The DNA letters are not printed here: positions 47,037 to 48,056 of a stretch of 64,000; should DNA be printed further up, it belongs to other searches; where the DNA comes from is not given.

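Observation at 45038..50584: Paralogous GT-C pair bracketing an Arn/Pgl-like amino-sugar module (acetyltransferase, ArnC-like GT2, DegT aminotransferase)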

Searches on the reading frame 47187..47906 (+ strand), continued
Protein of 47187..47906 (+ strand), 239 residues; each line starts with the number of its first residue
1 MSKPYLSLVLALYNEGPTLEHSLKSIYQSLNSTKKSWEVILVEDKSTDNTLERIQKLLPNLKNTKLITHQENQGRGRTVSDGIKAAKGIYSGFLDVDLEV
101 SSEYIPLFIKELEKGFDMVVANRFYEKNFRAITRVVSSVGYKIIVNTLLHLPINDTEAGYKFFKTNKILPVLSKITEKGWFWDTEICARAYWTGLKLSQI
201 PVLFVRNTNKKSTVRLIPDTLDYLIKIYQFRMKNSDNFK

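Call 43: search_protein_families(library=ncbifam, proteins=[L030:10088-11047:+, L030:12290-13237:+, L030:14834-15598:+, L030:15589-16557:+, L031:9844-10803:+, L031:10808-11755:+, L031:12465-13454:+, L031:13479-14573:+, L030:11052-12293:+], max_evalue=1e-10)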
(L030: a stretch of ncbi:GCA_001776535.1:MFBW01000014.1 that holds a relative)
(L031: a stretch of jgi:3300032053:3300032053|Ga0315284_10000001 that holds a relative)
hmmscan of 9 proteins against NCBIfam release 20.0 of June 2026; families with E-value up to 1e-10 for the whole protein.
L030:10088-11047:+ (319 aa): 16 families
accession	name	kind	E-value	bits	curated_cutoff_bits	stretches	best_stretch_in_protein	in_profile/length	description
TIGR01181.1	dTDP_gluc_dehyt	equivalog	9.5e-49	166.2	365.1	1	5-317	2-313/321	dTDP-glucose 4,6-dehydratase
TIGR01179.1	galE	equivalog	1.7e-35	122.4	262.3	1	5-311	2-321/332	UDP-glucose 4-epimerase GalE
TIGR04180.1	EDH_00030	hypoth_equivalog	3.5e-33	114.9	475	1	5-301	1-295/297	NAD-dependent 4,6-dehydratase LegB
NF007582.0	PRK10217.1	equivalog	1.6e-31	109.7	698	1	3-315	2-331/355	dTDP-glucose 4,6-dehydratase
NF008872.0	PRK11908.1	equivalog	3e-31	108.7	294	1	3-317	2-337/349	bifunctional UDP-4-keto-pentose/UDP-xylose synthase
NF011728.1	PRK15181.1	equivalog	4.2e-31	108.2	760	1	3-317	16-339/348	Vi polysaccharide biosynthesis UDP-N-acetylglucosaminuronic acid C-4 epimerase TviC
TIGR02197.1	heptose_epim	equivalog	1.1e-30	106.9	274.6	1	5-314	1-312/316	ADP-glyceromanno-heptose 6-epimerase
NF007490.0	PRK10084.1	subfamily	2.7e-30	105.6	649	1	5-315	3-334/361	dTDP-glucose 4,6-dehydratase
NF005998.1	PRK08125.1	equivalog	3.4e-27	95.1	777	1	3-315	316-649/649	bifunctional UDP-4-amino-4-deoxy-L-arabinose formyltransferase/UDP-glucuronic acid oxidase ArnA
NF047922.1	GDPFucSynFcl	equivalog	1.1e-17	64.5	500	1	4-316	4-302/308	GDP-L-fucose synthase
NF007956.0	PRK10675.1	subfamily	2.6e-17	63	394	1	5-312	3-326/338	UDP-glucose 4-epimerase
TIGR02622.1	CDP_4_6_dhtase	equivalog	1.5e-15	57.2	278.45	1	2-317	4-332/352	CDP-glucose 4,6-dehydratase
TIGR01472.1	gmd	equivalog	1.3e-14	54.2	415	1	4-276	2-276/342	GDP-mannose 4,6-dehydratase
NF008360.0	PRK11150.1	equivalog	2.3e-13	50.1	452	1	5-261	2-249/310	ADP-glyceromanno-heptose 6-epimerase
NF041015.1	UDPsulfquin_syn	equivalog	4.4e-12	45.7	575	0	194-309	236-357/384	UDP-sulfoquinovose synthase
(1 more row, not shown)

L030:12290-13237:+ (315 aa): 20 families
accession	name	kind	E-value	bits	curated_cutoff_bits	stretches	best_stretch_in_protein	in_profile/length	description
TIGR01179.1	galE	equivalog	9.1e-56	189.1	262.3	1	3-314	1-327/332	UDP-glucose 4-epimerase GalE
TIGR04180.1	EDH_00030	hypoth_equivalog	1.6e-45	155.4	475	1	4-298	1-295/297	NAD-dependent 4,6-dehydratase LegB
TIGR01181.1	dTDP_gluc_dehyt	equivalog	5.5e-44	150.5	365.1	1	3-315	1-314/321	dTDP-glucose 4,6-dehydratase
NF007956.0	PRK10675.1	subfamily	1.8e-38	132.5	394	1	3-314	2-331/338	UDP-glucose 4-epimerase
NF011728.1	PRK15181.1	equivalog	2.5e-34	118.8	760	1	2-312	16-337/348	Vi polysaccharide biosynthesis UDP-N-acetylglucosaminuronic acid C-4 epimerase TviC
NF007582.0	PRK10217.1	equivalog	1.6e-27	96.6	698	1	1-245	1-252/355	dTDP-glucose 4,6-dehydratase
TIGR02622.1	CDP_4_6_dhtase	equivalog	8.1e-27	94.3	278.45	1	2-172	5-173/352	CDP-glucose 4,6-dehydratase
TIGR02197.1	heptose_epim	equivalog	8.5e-27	94.1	274.6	1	4-314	1-315/316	ADP-glyceromanno-heptose 6-epimerase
NF007490.0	PRK10084.1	subfamily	2.9e-26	92.3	649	1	3-314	2-336/361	dTDP-glucose 4,6-dehydratase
TIGR01472.1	gmd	equivalog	1.7e-23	83.4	415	1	2-229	1-235/342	GDP-mannose 4,6-dehydratase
NF047922.1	GDPFucSynFcl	equivalog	1.2e-19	70.9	500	1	60-313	36-302/308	GDP-L-fucose synthase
NF043036.1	ErythonDh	equivalog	1.2e-18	67.4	325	1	3-221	2-217/321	D-erythronate dehydrogenase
TIGR03466.1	HpnA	hypoth_equivalog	8.9e-18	64.2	367.65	1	3-275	2-258/327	hopanoid-associated sugar epimerase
NF042422.1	oxyalk_red_OleD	equivalog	3e-17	63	580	1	3-273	2-260/329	2-alkyl-3-oxoalkanoate reductase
TIGR01214.1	rmlD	equivalog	9.6e-17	61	224.05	1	3-234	1-198/285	dTDP-4-dehydrorhamnose reductase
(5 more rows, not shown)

L030:14834-15598:+ (254 aa): 8 families
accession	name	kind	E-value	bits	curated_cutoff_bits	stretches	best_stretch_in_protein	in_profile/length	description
TIGR02623.1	G1P_cyt_trans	equivalog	1.5e-82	276.9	300.25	1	1-253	1-255/255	glucose-1-phosphate cytidylyltransferase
TIGR03992.1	Arch_glmU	subfamily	3.9e-27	95.1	292.1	2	73-202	48-178/393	bifunctional sugar-1-phosphate nucleotidylyltransferase/acetyltransferase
NF052502.1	man1P_GTase_Rv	exception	9.8e-21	74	440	1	3-235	3-221/352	mannose-1-phosphate guanylyltransferase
NF049965.1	GlMnHpPGnyltfHddC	equivalog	4.8e-19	68.9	300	1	2-71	2-70/221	D-glycero-D-manno-heptose 1-phosphate guanosyltransferase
NF041313.1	UDPGP_AglF_Halo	equivalog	2.8e-18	66.2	400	1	2-66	2-66/234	UTP--glucose-1-phosphate uridylyltransferase AglF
NF041173.1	Sug_nt_acttase_Thmprot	equivalog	2.1e-15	56.6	600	1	1-225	1-208/405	bifunctional sugar-1-phosphate nucleotidylyltransferase/acetyltransferase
TIGR01208.1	rmlA_long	equivalog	5.6e-15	55.1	320.25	0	2-81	1-81/353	glucose-1-phosphate thymidylyltransferase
NF045761.1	NAMPUrTaseMurU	equivalog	3.1e-14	53.4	250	0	1-73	1-73/226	N-acetylmuramate alpha-1-phosphate uridylyltransferase MurU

L030:15589-16557:+ (322 aa): 17 families
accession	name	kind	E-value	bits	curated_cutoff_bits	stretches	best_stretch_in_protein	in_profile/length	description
TIGR02622.1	CDP_4_6_dhtase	equivalog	1.6e-53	182.1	278.45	1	4-318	3-337/352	CDP-glucose 4,6-dehydratase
TIGR01181.1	dTDP_gluc_dehyt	equivalog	1.6e-51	175.3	365.1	1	8-314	2-314/321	dTDP-glucose 4,6-dehydratase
TIGR04180.1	EDH_00030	hypoth_equivalog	2.6e-42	144.9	475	1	8-297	1-295/297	NAD-dependent 4,6-dehydratase LegB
TIGR01179.1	galE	equivalog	5.8e-42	143.7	262.3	1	7-314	1-328/332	UDP-glucose 4-epimerase GalE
NF007490.0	PRK10084.1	subfamily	8.6e-32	110.5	649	1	7-319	2-345/361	dTDP-glucose 4,6-dehydratase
NF007582.0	PRK10217.1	equivalog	1.7e-31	109.6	698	1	6-312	2-332/355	dTDP-glucose 4,6-dehydratase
NF007956.0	PRK10675.1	subfamily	4.5e-27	95.1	394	1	7-161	2-161/338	UDP-glucose 4-epimerase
TIGR02197.1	heptose_epim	equivalog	9e-23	80.9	274.6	1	8-313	1-315/316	ADP-glyceromanno-heptose 6-epimerase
NF011728.1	PRK15181.1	equivalog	4.6e-22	78.5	760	1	3-320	13-346/348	Vi polysaccharide biosynthesis UDP-N-acetylglucosaminuronic acid C-4 epimerase TviC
TIGR03589.1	PseB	equivalog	5.3e-18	65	407.75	1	4-136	3-134/324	UDP-N-acetylglucosamine 4,6-dehydratase (inverting)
NF047922.1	GDPFucSynFcl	equivalog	4.2e-15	56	500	1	5-314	2-304/308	GDP-L-fucose synthase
TIGR04130.1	FnlA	equivalog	5.9e-15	55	730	1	5-132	4-129/337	UDP-N-acetylglucosamine 4,6-dehydratase/5-epimerase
TIGR01746.1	Thioester-redct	subfamily_domain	1.1e-14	54.5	213.35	0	74-267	87-285/371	thioester reductase domain-containing protein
NF043036.1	ErythonDh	equivalog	3.3e-13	49.5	325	1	7-178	2-185/321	D-erythronate dehydrogenase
TIGR01472.1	gmd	equivalog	1.3e-12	47.6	415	1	9-271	4-277/342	GDP-mannose 4,6-dehydratase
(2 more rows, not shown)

L031:9844-10803:+ (319 aa): 17 families
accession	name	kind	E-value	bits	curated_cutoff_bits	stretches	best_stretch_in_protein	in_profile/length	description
TIGR01181.1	dTDP_gluc_dehyt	equivalog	1.5e-48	165.6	365.1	1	4-318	2-314/321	dTDP-glucose 4,6-dehydratase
NF007490.0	PRK10084.1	subfamily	9.7e-35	120.2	649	1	4-318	3-337/361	dTDP-glucose 4,6-dehydratase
TIGR04180.1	EDH_00030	hypoth_equivalog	2e-34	119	475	1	4-302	1-296/297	NAD-dependent 4,6-dehydratase LegB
NF007582.0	PRK10217.1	equivalog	2.2e-33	115.9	698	1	1-318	1-334/355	dTDP-glucose 4,6-dehydratase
NF005998.1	PRK08125.1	equivalog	2.8e-32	111.9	777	1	2-315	316-649/649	bifunctional UDP-4-amino-4-deoxy-L-arabinose formyltransferase/UDP-glucuronic acid oxidase ArnA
TIGR01179.1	galE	equivalog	3.7e-32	111.4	262.3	1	4-306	2-316/332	UDP-glucose 4-epimerase GalE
NF008872.0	PRK11908.1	equivalog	1e-30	107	294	1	1-317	1-337/349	bifunctional UDP-4-keto-pentose/UDP-xylose synthase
NF011728.1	PRK15181.1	equivalog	1.2e-30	106.7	760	1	2-315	16-337/348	Vi polysaccharide biosynthesis UDP-N-acetylglucosaminuronic acid C-4 epimerase TviC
TIGR02197.1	heptose_epim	equivalog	1.3e-29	103.4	274.6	1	4-312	1-310/316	ADP-glyceromanno-heptose 6-epimerase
NF047922.1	GDPFucSynFcl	equivalog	2.5e-17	63.3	500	1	3-318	4-304/308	GDP-L-fucose synthase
NF007956.0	PRK10675.1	subfamily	8.6e-17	61.3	394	1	3-308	2-322/338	UDP-glucose 4-epimerase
NF008360.0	PRK11150.1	equivalog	2.6e-15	56.5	452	1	4-269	2-258/310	ADP-glyceromanno-heptose 6-epimerase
NF041015.1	UDPsulfquin_syn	equivalog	4.3e-14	52.3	575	0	186-272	227-317/384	UDP-sulfoquinovose synthase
TIGR02622.1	CDP_4_6_dhtase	equivalog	1.4e-12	47.5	278.45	1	2-316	5-331/352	CDP-glucose 4,6-dehydratase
TIGR03466.1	HpnA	hypoth_equivalog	2.5e-11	43.1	367.65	1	3-269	2-250/327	hopanoid-associated sugar epimerase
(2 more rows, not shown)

L031:10808-11755:+ (315 aa): 19 families
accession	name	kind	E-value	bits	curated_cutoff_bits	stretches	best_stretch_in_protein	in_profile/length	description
TIGR01179.1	galE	equivalog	4.9e-57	193.2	262.3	1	2-313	1-327/332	UDP-glucose 4-epimerase GalE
TIGR04180.1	EDH_00030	hypoth_equivalog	1.9e-48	165.1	475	1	3-298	1-296/297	NAD-dependent 4,6-dehydratase LegB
TIGR01181.1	dTDP_gluc_dehyt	equivalog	3.6e-47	161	365.1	1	2-312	1-312/321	dTDP-glucose 4,6-dehydratase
NF007956.0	PRK10675.1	subfamily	1.1e-36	126.6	394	1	1-310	1-328/338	UDP-glucose 4-epimerase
NF011728.1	PRK15181.1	equivalog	4.7e-33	114.6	760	1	2-311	17-337/348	Vi polysaccharide biosynthesis UDP-N-acetylglucosaminuronic acid C-4 epimerase TviC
TIGR02197.1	heptose_epim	equivalog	2.1e-29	102.7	274.6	1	3-313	1-315/316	ADP-glyceromanno-heptose 6-epimerase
NF007490.0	PRK10084.1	subfamily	1.4e-28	99.9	649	1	1-311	1-334/361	dTDP-glucose 4,6-dehydratase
TIGR02622.1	CDP_4_6_dhtase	equivalog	1e-25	90.6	278.45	1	2-172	6-174/352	CDP-glucose 4,6-dehydratase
NF007582.0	PRK10217.1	equivalog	2.6e-25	89.3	698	1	2-263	3-271/355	dTDP-glucose 4,6-dehydratase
TIGR01472.1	gmd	equivalog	2.9e-21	76.1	415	1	4-175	4-178/342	GDP-mannose 4,6-dehydratase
NF047922.1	GDPFucSynFcl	equivalog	7e-18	65.1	500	1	59-311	36-301/308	GDP-L-fucose synthase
NF043036.1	ErythonDh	equivalog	5.1e-16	58.8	325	1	1-201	1-198/321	D-erythronate dehydrogenase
TIGR01214.1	rmlD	equivalog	7.4e-16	58.1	224.05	1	2-264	1-228/285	dTDP-4-dehydrorhamnose reductase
NF042422.1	oxyalk_red_OleD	equivalog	2e-15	57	580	1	1-232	1-215/329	2-alkyl-3-oxoalkanoate reductase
NF042423.1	oxyalk_red_Shew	equivalog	9.5e-15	54.5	580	1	2-201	10-192/331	2-alkyl-3-oxoalkanoate reductase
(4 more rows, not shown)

L031:12465-13454:+ (329 aa): 14 families
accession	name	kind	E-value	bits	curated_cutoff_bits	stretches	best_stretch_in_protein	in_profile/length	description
TIGR01181.1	dTDP_gluc_dehyt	equivalog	2.1e-43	148.6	365.1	1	11-325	1-315/321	dTDP-glucose 4,6-dehydratase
TIGR04180.1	EDH_00030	hypoth_equivalog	1.3e-38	132.8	475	1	12-308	1-296/297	NAD-dependent 4,6-dehydratase LegB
TIGR01179.1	galE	equivalog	9e-32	110.2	262.3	1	11-326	1-330/332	UDP-glucose 4-epimerase GalE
TIGR02197.1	heptose_epim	equivalog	7.3e-28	97.6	274.6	1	12-322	1-314/316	ADP-glyceromanno-heptose 6-epimerase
NF011728.1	PRK15181.1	equivalog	2.2e-27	96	760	1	9-323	15-339/348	Vi polysaccharide biosynthesis UDP-N-acetylglucosaminuronic acid C-4 epimerase TviC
NF007490.0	PRK10084.1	subfamily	7.5e-23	81.1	649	1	168-323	180-336/361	dTDP-glucose 4,6-dehydratase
TIGR02622.1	CDP_4_6_dhtase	equivalog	1e-21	77.5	278.45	1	7-134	2-132/352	CDP-glucose 4,6-dehydratase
NF007582.0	PRK10217.1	equivalog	3.5e-21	75.7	698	1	10-322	2-332/355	dTDP-glucose 4,6-dehydratase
NF007956.0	PRK10675.1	subfamily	1.4e-18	67.1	394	1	11-327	2-335/338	UDP-glucose 4-epimerase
NF043036.1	ErythonDh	equivalog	9.9e-18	64.4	325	1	11-182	2-176/321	D-erythronate dehydrogenase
NF008872.0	PRK11908.1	equivalog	7.2e-16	58.2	294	1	10-323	2-337/349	bifunctional UDP-4-keto-pentose/UDP-xylose synthase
NF047922.1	GDPFucSynFcl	equivalog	4.6e-14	52.6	500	1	121-324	95-304/308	GDP-L-fucose synthase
NF008360.0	PRK11150.1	equivalog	1.9e-12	47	452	1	12-320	2-305/310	ADP-glyceromanno-heptose 6-epimerase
TIGR01472.1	gmd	equivalog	2.2e-12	46.9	415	0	13-319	4-336/342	GDP-mannose 4,6-dehydratase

L031:13479-14573:+ (364 aa): 7 families
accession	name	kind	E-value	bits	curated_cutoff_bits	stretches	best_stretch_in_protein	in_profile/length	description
TIGR03588.1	PseC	equivalog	4e-71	239.9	423.5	1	20-360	16-379/380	UDP-4-amino-4,6-dideoxy-N-acetyl-beta-L-altrosamine transaminase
TIGR04181.1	NHT_00031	hypoth_equivalog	2.3e-61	207.6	420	1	22-340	17-357/359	LegC family aminotransferase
NF008687.0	PRK11706.1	equivalog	2.5e-58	197.6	375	1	43-361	40-374/375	dTDP-4-amino-4,6-dideoxygalactose transaminase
NF008658.2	PRK11658.1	equivalog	1.3e-55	188.6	631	1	20-362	19-378/379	UDP-4-amino-4-deoxy-L-arabinose aminotransferase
TIGR04427.1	PLP_DesI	equivalog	1.4e-52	179.1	650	1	35-358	53-380/390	dTDP-4-dehydro-6-deoxyglucose aminotransferase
NF011936.0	PRK15407.1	equivalog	6.6e-48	163.5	423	1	20-213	48-251/440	lipopolysaccharide biosynthesis protein RfbH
TIGR02379.1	ECA_wecE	subfamily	5.7e-46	157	434.85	1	47-361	44-375/376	dTDP-4-amino-4,6-dideoxy-D-glucose transaminase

L030:11052-12293:+ (413 aa): 0 families

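Call 44: predict_structure(alignment_id=A2)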
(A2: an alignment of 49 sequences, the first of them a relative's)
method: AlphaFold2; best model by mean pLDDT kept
length: 239 residues; sequences in the alignment: 49
mean_pLDDT: 88.7   pTM: 0.87
mean pLDDT of the five models: 88.7, 88.3, 86.5, 85.9, 85.8
residues with pLDDT >= 90: 156; 70-90: 57; 50-70: 26; < 50: 0
segments of 3 or more residues with pLDDT < 50: none
pLDDT, mean of each block of 10 residues (from residue 1): 91 91 96 96 95 96 97 95 98 93 97 98 75 58 78 86 98 92 94 96 83 66 86 75
secondary structure, 60 per line:
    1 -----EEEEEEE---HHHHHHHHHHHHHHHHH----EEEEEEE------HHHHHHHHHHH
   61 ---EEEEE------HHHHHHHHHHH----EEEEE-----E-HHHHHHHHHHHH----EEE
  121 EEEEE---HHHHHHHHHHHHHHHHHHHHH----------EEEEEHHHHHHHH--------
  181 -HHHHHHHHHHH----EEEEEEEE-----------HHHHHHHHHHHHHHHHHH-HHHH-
elements in order: E6-12 H16-32 E37-43 H50-60 E64-68 H75-85 E90-94 H102-113 E118-125 H129-149 E160-164 H165-172 H182-192 E197-204 H216-233 H235-238

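Call 46: fold_search(model_id=the predicted structure, library=pdb)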
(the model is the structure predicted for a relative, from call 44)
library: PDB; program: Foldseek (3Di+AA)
matches with E <= 10: 1478; with E <= 0.001: 479
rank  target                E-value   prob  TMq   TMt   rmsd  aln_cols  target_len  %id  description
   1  9bhc_A                7.3e-17  1.00  0.75  0.60   3.1       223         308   22  Salmonella undecaprenyl-phosphate 4-deoxy-4-formamido-L-arabinose transferase (ArnC) (released 2025-02-12)
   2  9bhe_A                1.1e-15  1.00  0.78  0.61   2.7       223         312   20  Salmonella undecaprenyl-phosphate 4-deoxy-4-formamido-L-arabinose transferase (ArnC) bound to UDP (released 2025-02-12)
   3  9bhc_B                1.2e-15  1.00  0.72  0.57   3.4       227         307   22  Salmonella undecaprenyl-phosphate 4-deoxy-4-formamido-L-arabinose transferase (ArnC) (released 2025-02-12)
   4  8vxh_A                2.5e-15  1.00  0.75  0.59   3.0       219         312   22  Cryo-EM Structure of the Glycosyltransferase ArnC from Salmonella enterica in the Apo State Determined on Talos Arctic (released 2025-02-05)
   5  9b77_A                2.5e-15  1.00  0.72  0.57   3.2       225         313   21  Cryo-EM Structure of the Glycosyltransferase ArnC from Salmonella enterica in the Apo State Determined on Krios micros (released 2025-02-05)
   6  9nyc_A                2.9e-15  1.00  0.77  0.60   3.2       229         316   21  Cryo-EM structure of the glycosyltransferase GtrB in the substrate-bound state (released 2025-12-17)
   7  5mlz                  4.5e-15  1.00  0.80  0.55   3.1       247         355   21  Dolichyl phosphate mannose synthase in complex with GDP and Mg2+ (released 2017-08-09)
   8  9asc_A                4.7e-15  1.00  0.80  0.61   2.6       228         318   20  Cryo-EM Structure of the Glycosyltransferase ArnC from Salmonella enterica in the UDP-bound State Determined on Talos  (released 2025-02-05)
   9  9nye_A                4.7e-15  1.00  0.66  0.53   5.0       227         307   24  Cryo-EM structure of the glycosyltransferase GtrB in the apo state (octamer volume) (released 2025-12-17)
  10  9nyd_A                6.5e-15  1.00  0.75  0.59   3.7       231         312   22  Cryo-EM structure of the glycosyltransferase GtrB in the pre-catalysis and product-bound state (released 2025-12-17)
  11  9nyf_A                7.3e-15  1.00  0.77  0.61   3.0       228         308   21  Cryo-EM structure of the glycosyltransferase GtrB (tetramer volume) (released 2025-12-17)
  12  9nyd_C                7.8e-15  1.00  0.74  0.59   3.5       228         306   23  Cryo-EM structure of the glycosyltransferase GtrB in the pre-catalysis and product-bound state (released 2025-12-17)
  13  9bhe_B                1.0e-14  1.00  0.78  0.61   2.9       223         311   21  Salmonella undecaprenyl-phosphate 4-deoxy-4-formamido-L-arabinose transferase (ArnC) bound to UDP (released 2025-02-12)
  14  9nyd_B                1.5e-14  1.00  0.76  0.61   3.3       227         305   20  Cryo-EM structure of the glycosyltransferase GtrB in the pre-catalysis and product-bound state (released 2025-12-17)
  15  5mm1                  3.5e-14  1.00  0.72  0.52   4.2       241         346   21  Dolichyl phosphate mannose synthase in complex with GDP and dolichyl phosphate mannose (released 2017-08-09)
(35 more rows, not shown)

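Call 65: find_related_loci(query=A2, collection=metagenome_contigs, flank=8000)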
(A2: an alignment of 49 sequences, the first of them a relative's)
Query A2 (239 aa) in metagenome_contigs; peptide patterns used: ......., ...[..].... (x = any residue, [..] = any of these).
600 stretches matched a pattern (row limit reached: there are more); 582 encode a relative of the query (tblastn E <= 1e-3); the best 80 are kept; 80 distinct loci.
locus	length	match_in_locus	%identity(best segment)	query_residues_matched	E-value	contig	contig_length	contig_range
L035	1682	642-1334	77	1-231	2e-133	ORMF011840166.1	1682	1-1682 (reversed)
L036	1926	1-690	77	4-234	1e-129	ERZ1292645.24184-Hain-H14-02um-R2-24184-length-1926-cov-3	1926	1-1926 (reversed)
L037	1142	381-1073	77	1-231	3e-133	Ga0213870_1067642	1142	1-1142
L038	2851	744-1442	76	1-233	4e-125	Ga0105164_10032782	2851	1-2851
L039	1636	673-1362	69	1-230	9e-119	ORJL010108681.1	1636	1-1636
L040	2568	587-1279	58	1-231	5e-97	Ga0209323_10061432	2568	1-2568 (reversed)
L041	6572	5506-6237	56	1-231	1e-93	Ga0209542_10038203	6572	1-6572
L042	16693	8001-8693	59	1-231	4e-93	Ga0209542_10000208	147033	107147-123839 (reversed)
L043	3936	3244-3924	59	5-231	3e-92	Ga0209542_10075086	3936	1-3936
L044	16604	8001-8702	57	1-233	6e-92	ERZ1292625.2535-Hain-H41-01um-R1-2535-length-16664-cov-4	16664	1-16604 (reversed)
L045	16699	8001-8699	56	1-233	1e-91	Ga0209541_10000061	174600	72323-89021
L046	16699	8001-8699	56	1-233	1e-91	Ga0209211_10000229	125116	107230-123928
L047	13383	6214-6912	56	1-233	1e-91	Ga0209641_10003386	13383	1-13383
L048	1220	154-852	57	3-235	3e-98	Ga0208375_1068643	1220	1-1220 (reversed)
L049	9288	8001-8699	56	1-233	2e-90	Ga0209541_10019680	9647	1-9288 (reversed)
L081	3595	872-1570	48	6-236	3e-70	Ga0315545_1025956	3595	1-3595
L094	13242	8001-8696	48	6-235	2e-66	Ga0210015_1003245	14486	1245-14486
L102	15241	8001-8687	47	6-232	4e-65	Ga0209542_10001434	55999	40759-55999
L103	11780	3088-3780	45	6-235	1e-64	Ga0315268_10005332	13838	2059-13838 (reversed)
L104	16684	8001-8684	45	6-231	4e-64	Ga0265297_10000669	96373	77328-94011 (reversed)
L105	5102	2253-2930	47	6-231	2e-64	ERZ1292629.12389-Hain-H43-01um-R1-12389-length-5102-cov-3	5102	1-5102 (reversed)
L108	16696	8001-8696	45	2-231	8e-64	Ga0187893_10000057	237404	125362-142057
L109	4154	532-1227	48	6-235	9e-64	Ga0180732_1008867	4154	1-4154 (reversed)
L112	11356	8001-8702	45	1-233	7e-63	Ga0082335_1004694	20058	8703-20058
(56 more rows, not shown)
